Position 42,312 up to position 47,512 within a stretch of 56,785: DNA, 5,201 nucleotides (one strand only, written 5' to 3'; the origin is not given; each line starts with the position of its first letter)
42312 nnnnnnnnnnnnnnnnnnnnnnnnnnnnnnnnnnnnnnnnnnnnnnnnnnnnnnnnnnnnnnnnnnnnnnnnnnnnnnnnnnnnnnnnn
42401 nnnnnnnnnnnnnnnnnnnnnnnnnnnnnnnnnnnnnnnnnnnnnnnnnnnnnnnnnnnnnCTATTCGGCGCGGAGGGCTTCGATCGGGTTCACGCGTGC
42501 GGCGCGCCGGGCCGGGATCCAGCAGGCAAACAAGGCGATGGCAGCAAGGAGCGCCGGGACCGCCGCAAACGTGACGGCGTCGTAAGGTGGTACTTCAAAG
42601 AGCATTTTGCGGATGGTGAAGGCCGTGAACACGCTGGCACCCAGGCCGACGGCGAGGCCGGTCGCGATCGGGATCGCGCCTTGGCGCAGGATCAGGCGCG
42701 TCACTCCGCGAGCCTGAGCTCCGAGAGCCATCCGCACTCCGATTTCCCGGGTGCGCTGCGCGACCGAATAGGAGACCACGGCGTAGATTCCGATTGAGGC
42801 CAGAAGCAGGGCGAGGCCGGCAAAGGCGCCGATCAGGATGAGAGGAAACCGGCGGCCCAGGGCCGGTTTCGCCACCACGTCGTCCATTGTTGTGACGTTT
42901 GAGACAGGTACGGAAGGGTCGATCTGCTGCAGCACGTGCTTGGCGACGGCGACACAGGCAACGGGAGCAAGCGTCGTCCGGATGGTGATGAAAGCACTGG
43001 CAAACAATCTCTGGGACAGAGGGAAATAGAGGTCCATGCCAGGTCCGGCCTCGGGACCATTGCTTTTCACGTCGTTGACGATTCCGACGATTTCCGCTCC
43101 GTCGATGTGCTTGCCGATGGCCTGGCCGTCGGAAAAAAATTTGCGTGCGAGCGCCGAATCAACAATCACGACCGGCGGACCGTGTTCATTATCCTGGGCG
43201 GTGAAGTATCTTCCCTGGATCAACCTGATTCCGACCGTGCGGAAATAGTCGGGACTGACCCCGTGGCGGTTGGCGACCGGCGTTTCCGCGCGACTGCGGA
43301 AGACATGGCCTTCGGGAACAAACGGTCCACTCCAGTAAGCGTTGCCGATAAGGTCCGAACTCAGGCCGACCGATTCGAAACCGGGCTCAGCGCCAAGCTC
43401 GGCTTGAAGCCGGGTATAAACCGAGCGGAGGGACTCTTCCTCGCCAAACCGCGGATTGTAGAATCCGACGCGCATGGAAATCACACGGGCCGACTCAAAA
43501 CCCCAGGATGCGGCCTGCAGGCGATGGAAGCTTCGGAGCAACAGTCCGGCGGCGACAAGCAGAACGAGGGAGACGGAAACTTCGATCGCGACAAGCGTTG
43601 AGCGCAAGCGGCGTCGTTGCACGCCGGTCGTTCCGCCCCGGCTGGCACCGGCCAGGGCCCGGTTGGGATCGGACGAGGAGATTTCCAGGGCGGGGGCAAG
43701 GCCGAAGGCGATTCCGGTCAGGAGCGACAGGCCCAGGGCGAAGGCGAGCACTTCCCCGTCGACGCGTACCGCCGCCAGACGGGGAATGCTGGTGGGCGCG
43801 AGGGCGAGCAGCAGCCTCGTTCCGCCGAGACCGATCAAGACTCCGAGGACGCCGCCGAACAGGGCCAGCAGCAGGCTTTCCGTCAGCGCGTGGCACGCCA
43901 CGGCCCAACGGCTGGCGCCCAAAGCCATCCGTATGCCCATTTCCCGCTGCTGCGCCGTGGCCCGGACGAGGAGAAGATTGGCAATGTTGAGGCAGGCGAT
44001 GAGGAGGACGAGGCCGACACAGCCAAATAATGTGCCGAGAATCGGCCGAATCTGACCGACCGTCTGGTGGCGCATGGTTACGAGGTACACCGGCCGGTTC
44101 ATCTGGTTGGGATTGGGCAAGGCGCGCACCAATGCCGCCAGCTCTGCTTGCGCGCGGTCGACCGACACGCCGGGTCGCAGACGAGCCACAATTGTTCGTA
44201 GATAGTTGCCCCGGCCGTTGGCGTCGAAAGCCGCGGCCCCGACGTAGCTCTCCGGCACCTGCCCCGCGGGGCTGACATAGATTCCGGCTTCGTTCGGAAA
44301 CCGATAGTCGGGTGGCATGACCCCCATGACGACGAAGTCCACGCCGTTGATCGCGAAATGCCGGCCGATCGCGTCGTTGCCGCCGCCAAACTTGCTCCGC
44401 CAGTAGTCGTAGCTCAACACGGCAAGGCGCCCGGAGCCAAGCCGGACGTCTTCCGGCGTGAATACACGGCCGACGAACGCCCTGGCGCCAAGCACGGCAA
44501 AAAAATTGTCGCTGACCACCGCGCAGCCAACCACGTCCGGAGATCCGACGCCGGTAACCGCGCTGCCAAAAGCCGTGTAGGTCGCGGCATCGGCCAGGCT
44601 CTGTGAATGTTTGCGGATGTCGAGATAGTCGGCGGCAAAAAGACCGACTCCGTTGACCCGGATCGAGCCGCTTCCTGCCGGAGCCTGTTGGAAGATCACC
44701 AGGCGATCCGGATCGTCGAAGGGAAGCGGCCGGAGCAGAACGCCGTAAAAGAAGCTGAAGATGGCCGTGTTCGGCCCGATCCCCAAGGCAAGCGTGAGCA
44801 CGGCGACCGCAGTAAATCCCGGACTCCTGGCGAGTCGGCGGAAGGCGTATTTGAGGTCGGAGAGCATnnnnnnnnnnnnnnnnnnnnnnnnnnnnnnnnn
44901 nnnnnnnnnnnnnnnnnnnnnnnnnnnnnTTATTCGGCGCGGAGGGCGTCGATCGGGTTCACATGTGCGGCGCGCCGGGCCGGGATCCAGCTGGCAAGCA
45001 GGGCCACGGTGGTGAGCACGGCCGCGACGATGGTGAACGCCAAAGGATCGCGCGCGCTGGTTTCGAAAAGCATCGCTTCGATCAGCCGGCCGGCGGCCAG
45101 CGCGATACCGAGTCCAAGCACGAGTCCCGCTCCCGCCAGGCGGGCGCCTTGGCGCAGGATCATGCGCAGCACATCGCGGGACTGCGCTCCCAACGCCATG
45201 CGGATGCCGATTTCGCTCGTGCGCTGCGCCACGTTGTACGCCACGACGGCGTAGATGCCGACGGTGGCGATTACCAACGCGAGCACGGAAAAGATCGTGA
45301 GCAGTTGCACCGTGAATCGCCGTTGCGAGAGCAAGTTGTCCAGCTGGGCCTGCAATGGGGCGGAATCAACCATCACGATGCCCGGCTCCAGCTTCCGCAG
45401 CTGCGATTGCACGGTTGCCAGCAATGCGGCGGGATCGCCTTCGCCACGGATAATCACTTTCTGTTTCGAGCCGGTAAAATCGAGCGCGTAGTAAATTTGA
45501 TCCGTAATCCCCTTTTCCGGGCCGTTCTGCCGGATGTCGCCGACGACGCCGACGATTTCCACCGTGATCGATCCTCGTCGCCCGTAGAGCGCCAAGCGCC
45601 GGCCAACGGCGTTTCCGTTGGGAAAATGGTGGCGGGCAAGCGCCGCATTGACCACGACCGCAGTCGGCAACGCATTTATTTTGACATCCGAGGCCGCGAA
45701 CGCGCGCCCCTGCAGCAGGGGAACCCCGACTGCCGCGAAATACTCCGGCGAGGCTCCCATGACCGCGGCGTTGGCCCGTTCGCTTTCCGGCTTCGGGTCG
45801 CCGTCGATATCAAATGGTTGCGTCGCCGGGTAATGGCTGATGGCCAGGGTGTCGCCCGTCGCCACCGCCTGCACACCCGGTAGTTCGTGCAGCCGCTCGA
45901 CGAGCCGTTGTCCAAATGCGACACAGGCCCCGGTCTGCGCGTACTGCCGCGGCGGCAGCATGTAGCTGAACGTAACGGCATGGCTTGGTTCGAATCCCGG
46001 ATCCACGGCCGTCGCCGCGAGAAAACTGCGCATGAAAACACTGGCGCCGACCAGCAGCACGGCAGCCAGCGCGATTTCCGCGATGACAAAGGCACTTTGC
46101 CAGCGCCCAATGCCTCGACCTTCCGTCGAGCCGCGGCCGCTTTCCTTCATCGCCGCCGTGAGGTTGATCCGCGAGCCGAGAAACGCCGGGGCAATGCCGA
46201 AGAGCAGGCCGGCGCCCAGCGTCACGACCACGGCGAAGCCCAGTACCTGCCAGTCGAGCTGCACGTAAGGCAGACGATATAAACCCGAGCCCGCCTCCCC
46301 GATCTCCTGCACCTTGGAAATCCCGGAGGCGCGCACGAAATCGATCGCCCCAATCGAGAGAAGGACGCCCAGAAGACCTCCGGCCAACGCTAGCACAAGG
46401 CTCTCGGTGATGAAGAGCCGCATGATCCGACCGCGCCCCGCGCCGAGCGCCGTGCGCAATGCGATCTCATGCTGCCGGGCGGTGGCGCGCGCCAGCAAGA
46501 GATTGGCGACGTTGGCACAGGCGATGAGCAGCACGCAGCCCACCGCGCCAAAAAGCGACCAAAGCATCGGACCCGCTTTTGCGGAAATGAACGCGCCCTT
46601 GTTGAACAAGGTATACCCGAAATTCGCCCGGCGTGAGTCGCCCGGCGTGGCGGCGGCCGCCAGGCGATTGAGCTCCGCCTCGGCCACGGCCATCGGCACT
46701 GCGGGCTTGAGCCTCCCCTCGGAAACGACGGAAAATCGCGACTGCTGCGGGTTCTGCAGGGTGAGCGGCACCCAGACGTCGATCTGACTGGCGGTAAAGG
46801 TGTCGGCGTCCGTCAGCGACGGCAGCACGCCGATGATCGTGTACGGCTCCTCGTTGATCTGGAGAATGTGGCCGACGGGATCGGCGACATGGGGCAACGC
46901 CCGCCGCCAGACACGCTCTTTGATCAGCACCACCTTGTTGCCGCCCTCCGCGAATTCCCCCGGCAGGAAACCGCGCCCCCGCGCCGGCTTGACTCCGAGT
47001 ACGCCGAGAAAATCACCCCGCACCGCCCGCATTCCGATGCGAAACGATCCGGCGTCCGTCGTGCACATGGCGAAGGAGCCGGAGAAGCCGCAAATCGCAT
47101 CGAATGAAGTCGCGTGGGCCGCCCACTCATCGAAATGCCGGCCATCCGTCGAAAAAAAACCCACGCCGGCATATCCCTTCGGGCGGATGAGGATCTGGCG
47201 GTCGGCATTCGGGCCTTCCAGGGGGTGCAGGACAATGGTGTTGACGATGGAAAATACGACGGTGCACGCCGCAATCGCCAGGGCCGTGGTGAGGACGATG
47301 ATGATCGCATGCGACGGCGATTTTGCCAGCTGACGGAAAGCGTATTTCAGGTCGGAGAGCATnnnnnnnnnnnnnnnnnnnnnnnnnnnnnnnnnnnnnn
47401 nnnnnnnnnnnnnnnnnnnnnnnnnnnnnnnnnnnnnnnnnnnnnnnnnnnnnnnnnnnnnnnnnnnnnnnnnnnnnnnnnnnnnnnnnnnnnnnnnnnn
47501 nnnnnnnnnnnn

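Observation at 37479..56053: One adaptor plus one ABC ATPase heading an array of six tandem 'orphan' ADOP double-FtsX permeases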

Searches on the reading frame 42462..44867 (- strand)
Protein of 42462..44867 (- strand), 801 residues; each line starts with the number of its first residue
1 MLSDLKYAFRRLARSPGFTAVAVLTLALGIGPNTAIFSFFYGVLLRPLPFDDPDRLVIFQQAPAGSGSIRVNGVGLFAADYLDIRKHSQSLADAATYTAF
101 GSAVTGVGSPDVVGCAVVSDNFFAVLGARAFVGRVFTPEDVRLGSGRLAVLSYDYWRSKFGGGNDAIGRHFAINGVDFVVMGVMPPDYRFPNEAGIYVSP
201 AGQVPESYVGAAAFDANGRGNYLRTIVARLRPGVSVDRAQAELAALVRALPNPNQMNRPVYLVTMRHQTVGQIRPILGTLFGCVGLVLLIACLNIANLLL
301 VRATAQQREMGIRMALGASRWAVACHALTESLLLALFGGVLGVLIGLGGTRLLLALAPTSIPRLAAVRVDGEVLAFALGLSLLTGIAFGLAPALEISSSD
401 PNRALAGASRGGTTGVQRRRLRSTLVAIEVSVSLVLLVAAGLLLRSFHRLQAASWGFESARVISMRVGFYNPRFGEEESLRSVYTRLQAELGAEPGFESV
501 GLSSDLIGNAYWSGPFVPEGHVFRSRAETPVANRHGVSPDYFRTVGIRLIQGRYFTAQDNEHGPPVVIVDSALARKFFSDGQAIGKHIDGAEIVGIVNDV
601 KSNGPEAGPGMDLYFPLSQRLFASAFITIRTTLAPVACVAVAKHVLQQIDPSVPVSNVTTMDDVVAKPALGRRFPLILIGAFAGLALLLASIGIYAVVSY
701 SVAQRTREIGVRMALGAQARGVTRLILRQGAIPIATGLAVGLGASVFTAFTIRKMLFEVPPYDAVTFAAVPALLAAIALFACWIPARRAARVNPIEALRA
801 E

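Call 5: search_protein_families(library=ncbifam, proteins=[window:42462-44867:-], max_evalue=0.001)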
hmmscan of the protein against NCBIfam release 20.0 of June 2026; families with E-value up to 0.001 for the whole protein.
window:42462-44867:- (801 aa): 5 families
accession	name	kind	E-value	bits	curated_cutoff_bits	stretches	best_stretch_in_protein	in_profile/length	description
TIGR03434.1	ADOP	subfamily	7.1e-258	857.9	622.3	1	2-801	2-803/803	ADOP family duplicated permease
NF007826.0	PRK10535.1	equivalog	8.5e-39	133.3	966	2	531-800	366-647/648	macrolide ABC transporter ATP-binding protein/permease MacB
NF038008.1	ABC_perm_DarB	equivalog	4.4e-06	24.9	700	1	275-504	271-487/777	darobactin export ABC transporter permease subunit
NF038346.1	FtsX_actino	exception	6.7e-05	22.4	250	1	281-387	184-292/308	permease-like cell division protein FtsX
TIGR02212.1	lolCE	equivalog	0.00013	21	362.45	0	770-801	380-411/411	lipoprotein-releasing ABC transporter permease subunit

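Call 6: search_protein_families(library=pfam, proteins=[window:42462-44867:-], max_evalue=0.001)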
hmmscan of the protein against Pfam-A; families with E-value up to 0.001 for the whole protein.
window:42462-44867:- (801 aa): 2 families
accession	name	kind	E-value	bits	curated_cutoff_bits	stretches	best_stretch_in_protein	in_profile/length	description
PF12704.14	MacB_PCD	-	9.9e-36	124.4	27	2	19-245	1-206/207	MacB-like periplasmic core domain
PF02687.27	FtsX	-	3e-32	111.7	25.5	2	681-794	2-120/120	FtsX-like permease C-terminal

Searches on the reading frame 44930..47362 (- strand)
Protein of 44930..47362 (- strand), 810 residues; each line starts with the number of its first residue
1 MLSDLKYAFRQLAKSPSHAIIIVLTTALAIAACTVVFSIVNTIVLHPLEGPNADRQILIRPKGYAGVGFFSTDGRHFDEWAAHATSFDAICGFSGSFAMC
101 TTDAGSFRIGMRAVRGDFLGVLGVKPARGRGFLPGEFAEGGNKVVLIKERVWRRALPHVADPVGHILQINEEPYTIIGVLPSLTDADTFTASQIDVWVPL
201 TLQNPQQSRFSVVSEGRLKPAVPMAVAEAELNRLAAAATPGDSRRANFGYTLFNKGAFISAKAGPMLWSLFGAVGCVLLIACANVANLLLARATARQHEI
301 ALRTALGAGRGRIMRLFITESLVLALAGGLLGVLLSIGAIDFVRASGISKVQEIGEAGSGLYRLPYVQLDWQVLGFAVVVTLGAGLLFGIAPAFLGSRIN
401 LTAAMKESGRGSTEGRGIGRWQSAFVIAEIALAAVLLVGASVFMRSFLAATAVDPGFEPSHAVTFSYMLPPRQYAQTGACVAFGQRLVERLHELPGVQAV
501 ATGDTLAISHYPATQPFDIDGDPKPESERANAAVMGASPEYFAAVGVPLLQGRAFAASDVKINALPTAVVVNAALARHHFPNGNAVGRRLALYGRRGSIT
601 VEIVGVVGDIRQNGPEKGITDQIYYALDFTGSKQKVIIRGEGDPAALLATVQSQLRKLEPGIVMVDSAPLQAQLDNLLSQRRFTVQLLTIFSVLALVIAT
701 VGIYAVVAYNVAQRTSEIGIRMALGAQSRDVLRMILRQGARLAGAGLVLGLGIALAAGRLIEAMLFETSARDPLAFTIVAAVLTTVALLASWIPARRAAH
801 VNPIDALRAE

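Call 5: search_protein_families(library=ncbifam, proteins=[window:44930-47362:-], max_evalue=0.001)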
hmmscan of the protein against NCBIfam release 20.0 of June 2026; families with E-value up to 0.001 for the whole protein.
window:44930-47362:- (810 aa): 5 families
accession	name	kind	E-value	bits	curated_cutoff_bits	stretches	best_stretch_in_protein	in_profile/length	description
TIGR03434.1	ADOP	subfamily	1.1e-231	771.3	622.3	1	2-810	2-803/803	ADOP family duplicated permease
NF007826.0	PRK10535.1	equivalog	1.4e-38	132.6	966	2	684-809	520-647/648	macrolide ABC transporter ATP-binding protein/permease MacB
TIGR02212.1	lolCE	equivalog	5.8e-10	38.7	362.45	2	275-403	274-406/411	lipoprotein-releasing ABC transporter permease subunit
TIGR02213.1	lolE_release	exception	1.6e-05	23.9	540.35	1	276-337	275-336/411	lipoprotein-releasing ABC transporter permease subunit LolE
NF008357.0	PRK11146.1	exception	2.9e-05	23.1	439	0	277-337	279-339/414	lipoprotein-releasing ABC transporter permease subunit LolE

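Call 6: search_protein_families(library=pfam, proteins=[window:44930-47362:-], max_evalue=0.001)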
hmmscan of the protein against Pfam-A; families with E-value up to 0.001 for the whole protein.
window:44930-47362:- (810 aa): 2 families
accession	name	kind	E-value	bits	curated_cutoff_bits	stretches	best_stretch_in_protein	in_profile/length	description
PF12704.14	MacB_PCD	-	5.1e-32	112.3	27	2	20-233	2-206/207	MacB-like periplasmic core domain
PF02687.27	FtsX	-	3.7e-27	95.2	25.5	2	690-803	2-120/120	FtsX-like permease C-terminal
